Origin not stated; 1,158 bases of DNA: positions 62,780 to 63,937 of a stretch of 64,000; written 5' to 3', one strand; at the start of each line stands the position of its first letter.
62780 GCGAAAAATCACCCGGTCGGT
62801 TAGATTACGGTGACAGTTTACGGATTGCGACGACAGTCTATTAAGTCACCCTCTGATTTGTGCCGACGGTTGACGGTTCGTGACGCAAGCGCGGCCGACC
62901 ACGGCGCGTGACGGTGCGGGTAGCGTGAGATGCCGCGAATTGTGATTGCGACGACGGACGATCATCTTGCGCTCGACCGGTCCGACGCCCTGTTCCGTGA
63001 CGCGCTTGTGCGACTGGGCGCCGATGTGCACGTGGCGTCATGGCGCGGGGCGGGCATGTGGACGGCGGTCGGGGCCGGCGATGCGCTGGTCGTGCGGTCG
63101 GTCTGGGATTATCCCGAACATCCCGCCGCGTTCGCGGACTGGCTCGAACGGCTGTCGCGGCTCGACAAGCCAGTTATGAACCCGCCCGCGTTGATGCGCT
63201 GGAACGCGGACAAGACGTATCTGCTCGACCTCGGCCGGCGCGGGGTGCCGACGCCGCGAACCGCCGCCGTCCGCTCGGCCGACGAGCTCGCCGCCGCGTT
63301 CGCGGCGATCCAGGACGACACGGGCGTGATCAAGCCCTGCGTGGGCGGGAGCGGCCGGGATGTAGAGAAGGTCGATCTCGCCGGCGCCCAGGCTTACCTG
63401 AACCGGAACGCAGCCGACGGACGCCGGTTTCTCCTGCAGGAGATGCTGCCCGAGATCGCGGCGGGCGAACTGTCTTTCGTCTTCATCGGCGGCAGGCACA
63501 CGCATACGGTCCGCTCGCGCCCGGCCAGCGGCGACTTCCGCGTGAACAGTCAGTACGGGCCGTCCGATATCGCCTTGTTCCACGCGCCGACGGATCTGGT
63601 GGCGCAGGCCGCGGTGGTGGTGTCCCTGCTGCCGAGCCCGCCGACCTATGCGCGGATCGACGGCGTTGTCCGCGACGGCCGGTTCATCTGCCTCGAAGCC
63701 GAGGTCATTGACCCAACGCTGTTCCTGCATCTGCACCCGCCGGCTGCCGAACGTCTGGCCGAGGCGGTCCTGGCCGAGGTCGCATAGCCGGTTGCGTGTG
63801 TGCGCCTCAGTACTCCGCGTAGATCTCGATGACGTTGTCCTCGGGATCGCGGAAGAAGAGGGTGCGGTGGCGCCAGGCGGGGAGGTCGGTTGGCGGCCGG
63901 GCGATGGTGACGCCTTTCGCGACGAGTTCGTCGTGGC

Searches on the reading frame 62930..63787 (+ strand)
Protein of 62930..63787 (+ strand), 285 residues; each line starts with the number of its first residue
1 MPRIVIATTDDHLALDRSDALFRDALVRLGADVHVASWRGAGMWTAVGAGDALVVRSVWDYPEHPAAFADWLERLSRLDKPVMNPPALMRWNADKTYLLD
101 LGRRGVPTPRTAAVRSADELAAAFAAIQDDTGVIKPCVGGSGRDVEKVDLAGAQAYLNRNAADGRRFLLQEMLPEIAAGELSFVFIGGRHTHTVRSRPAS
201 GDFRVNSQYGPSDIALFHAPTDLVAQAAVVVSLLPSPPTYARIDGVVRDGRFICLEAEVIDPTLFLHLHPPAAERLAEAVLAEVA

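Call 93: search_protein_families(library=pfam, proteins=[window:62930-63787:+], max_evalue=0.001)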
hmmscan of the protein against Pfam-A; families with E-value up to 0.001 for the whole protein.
window:62930-63787:+ (285 aa): 1 family
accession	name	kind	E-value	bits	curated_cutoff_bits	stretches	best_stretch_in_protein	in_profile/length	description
PF02955.21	GSH-S_ATP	-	3.2e-05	23.9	23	1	109-211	13-117/175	Prokaryotic glutathione synthetase, ATP-grasp domain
